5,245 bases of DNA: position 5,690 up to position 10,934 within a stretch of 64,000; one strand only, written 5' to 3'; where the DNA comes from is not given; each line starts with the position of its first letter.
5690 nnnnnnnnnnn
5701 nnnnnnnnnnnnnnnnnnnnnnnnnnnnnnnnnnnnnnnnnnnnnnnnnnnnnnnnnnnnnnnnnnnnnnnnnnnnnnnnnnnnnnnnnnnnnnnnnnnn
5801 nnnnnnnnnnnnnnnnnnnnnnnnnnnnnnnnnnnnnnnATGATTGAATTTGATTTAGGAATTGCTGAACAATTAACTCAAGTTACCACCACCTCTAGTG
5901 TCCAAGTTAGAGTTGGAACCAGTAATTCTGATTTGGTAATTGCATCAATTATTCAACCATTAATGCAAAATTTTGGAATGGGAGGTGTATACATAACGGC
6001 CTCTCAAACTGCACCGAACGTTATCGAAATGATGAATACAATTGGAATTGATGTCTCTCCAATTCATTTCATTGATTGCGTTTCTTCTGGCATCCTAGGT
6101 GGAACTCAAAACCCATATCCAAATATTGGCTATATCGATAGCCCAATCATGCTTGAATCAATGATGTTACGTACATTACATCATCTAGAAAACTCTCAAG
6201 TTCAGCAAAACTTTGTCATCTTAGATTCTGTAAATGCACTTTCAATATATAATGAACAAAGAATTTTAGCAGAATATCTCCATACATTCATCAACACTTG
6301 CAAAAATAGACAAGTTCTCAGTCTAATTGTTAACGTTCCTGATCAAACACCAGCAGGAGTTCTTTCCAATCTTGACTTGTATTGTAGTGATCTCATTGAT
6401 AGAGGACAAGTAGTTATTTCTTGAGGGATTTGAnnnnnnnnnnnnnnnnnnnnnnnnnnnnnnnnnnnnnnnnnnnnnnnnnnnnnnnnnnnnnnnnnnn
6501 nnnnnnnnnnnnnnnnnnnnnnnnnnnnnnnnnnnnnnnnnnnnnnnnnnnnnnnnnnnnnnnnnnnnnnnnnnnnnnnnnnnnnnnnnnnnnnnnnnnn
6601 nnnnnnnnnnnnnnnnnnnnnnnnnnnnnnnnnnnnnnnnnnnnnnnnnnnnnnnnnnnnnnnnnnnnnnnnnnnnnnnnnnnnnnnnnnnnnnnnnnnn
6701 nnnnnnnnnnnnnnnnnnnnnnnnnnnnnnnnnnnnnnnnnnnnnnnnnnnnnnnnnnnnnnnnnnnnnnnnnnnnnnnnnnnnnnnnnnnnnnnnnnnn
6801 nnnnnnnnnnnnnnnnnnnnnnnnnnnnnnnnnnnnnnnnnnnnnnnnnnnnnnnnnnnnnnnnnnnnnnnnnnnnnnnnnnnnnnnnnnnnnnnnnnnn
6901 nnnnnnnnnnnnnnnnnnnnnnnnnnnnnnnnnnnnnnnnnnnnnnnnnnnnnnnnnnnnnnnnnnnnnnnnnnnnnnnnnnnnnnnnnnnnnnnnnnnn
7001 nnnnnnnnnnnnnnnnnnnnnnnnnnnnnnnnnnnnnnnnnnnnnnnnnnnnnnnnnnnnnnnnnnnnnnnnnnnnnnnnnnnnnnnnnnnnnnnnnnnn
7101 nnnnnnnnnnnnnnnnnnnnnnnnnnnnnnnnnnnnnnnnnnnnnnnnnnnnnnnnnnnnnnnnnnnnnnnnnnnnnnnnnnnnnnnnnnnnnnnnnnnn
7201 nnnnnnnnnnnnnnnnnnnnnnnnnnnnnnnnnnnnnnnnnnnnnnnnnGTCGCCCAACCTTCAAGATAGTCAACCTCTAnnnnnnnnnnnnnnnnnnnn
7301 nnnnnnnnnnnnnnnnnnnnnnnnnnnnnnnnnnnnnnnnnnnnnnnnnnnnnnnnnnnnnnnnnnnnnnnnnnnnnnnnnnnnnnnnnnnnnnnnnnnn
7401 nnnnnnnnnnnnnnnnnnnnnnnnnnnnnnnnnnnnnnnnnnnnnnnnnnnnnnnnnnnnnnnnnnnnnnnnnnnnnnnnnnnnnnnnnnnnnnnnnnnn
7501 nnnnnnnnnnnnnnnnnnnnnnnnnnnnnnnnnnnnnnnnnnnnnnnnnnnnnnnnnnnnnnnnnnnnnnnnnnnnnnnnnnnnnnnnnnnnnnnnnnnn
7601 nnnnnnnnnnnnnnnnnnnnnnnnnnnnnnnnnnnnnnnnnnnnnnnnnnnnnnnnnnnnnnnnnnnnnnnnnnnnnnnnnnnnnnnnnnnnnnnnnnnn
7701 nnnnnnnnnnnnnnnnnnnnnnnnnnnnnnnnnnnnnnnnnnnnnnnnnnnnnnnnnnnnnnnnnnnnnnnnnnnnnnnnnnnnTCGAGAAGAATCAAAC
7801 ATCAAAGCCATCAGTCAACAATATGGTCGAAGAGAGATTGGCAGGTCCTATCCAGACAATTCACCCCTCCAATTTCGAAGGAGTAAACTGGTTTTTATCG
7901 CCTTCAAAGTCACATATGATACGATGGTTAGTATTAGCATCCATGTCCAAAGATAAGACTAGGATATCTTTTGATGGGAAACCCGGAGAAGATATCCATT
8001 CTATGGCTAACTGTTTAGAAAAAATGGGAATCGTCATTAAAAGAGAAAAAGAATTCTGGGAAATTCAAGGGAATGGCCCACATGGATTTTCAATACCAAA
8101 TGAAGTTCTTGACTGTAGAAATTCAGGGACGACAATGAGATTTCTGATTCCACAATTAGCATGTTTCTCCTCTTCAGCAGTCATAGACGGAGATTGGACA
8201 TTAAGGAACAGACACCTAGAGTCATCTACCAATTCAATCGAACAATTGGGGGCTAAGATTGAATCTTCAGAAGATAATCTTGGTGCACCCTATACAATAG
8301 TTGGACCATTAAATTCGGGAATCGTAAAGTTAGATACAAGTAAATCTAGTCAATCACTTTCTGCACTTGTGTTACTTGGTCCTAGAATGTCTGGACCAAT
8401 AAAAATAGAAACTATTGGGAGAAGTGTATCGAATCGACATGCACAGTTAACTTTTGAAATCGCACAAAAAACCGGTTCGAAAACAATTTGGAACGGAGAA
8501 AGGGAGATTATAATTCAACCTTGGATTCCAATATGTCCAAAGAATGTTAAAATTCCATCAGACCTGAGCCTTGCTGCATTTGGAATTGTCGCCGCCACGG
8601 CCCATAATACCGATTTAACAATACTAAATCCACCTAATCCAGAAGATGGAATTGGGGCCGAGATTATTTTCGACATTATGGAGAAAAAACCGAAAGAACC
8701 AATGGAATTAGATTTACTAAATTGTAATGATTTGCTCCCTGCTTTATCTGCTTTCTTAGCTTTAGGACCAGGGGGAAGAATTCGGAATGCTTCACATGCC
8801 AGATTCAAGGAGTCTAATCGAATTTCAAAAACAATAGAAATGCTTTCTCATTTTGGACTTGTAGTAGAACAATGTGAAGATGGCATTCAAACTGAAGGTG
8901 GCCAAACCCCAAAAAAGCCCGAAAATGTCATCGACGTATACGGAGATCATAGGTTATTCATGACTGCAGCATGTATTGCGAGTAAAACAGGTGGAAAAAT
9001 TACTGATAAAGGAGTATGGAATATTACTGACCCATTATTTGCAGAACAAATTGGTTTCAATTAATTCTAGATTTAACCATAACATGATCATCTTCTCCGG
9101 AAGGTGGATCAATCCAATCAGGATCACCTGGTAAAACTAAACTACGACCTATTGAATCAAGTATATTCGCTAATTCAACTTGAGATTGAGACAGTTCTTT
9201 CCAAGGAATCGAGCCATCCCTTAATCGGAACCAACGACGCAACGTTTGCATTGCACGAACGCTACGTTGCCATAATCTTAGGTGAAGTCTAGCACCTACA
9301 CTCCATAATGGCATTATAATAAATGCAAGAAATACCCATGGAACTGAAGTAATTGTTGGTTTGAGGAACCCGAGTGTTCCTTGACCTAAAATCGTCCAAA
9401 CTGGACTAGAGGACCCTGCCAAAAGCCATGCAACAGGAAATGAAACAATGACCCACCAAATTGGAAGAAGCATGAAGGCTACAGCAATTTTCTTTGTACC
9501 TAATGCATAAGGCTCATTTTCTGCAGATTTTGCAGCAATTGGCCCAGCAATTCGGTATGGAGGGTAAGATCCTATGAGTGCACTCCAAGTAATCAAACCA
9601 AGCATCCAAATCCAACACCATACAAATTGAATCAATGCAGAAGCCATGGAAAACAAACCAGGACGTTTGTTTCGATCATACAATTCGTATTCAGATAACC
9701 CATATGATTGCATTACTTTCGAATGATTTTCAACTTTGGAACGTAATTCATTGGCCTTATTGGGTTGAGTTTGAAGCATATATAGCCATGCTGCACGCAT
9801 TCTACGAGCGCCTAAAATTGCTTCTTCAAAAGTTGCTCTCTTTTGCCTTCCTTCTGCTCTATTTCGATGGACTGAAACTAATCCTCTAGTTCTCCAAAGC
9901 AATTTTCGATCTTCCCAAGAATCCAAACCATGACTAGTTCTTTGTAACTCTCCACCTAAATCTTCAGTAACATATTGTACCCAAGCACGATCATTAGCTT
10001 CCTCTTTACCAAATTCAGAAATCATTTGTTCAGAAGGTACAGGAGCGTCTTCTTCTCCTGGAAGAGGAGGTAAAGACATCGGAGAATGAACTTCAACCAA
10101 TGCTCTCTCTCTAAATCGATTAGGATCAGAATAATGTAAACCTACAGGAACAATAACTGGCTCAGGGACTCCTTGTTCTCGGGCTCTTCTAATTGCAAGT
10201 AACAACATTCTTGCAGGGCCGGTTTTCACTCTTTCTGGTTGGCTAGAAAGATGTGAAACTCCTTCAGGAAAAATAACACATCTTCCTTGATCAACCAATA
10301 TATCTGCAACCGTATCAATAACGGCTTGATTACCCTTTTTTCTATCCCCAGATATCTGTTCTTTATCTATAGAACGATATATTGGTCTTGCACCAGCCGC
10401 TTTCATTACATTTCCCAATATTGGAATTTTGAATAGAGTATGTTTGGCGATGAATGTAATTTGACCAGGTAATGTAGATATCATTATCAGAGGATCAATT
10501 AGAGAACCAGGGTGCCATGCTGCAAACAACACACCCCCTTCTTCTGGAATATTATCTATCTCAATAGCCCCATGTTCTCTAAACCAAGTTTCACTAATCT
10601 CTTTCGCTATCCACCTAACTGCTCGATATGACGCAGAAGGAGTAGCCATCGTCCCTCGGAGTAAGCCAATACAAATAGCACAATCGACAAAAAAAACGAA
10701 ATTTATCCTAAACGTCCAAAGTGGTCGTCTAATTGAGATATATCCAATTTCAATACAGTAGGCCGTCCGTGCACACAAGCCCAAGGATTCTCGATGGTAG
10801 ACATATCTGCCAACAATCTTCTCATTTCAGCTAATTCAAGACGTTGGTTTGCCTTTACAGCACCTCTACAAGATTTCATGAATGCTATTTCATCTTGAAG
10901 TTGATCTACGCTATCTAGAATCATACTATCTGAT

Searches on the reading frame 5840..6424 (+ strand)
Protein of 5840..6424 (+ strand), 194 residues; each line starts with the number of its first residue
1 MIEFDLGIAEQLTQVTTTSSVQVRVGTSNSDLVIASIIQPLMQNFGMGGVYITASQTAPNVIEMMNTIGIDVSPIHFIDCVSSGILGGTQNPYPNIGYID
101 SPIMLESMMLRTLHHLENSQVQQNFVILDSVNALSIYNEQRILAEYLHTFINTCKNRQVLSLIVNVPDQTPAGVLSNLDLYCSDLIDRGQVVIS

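Call 8: search_protein_families(library=pfam, proteins=[window:5840-6424:+], max_evalue=0.01)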
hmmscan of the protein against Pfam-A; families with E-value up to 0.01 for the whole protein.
window:5840-6424:+ (194 aa): 1 family
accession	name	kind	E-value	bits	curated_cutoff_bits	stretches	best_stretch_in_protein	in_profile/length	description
PF06745.19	ATPase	-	9.8e-06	25.5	26.6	1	43-165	45-162/231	KaiC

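Call 36: search_protein_families(library=ncbifam, proteins=[window:5840-6424:+], max_evalue=0.01)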
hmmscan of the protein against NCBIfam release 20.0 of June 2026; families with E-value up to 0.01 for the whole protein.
window:5840-6424:+ (194 aa): 1 family
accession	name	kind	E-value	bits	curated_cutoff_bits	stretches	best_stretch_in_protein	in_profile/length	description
NF004723.0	PRK06067.1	subfamily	1.9e-05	24.3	194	1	46-160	62-167/243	flagellar accessory protein FlaH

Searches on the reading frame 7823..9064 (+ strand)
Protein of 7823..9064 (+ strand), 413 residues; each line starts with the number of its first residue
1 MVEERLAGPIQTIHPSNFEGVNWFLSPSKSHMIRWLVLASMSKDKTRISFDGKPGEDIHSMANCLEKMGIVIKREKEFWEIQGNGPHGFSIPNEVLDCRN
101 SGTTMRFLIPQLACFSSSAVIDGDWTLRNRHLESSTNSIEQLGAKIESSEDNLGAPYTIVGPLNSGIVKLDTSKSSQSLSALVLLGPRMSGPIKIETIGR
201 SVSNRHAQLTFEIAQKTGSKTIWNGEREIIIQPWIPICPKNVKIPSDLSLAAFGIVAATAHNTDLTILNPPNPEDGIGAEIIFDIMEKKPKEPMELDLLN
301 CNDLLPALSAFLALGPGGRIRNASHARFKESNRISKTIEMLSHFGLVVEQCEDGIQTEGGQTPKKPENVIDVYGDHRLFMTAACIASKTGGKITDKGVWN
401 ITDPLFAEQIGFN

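Call 8: search_protein_families(library=pfam, proteins=[window:7823-9064:+], max_evalue=0.01)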
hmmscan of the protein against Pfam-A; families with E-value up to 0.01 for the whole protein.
window:7823-9064:+ (413 aa): 1 family
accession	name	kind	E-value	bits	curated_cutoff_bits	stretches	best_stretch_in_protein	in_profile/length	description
PF00275.25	EPSP_synthase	-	3.2e-47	161.6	22.8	1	26-409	14-416/417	EPSP synthase (3-phosphoshikimate 1-carboxyvinyltransferase)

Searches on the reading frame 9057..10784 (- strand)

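Call 8: search_protein_families(library=pfam, proteins=[window:9057-10784:-], max_evalue=0.01)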
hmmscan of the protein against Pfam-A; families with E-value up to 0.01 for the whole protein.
window:9057-10784:- (575 aa): 1 family
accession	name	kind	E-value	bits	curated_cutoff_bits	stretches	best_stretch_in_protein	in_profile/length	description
PF01553.26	Acyltransferase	-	1.9e-16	60.5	23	1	76-215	7-130/132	Acyltransferase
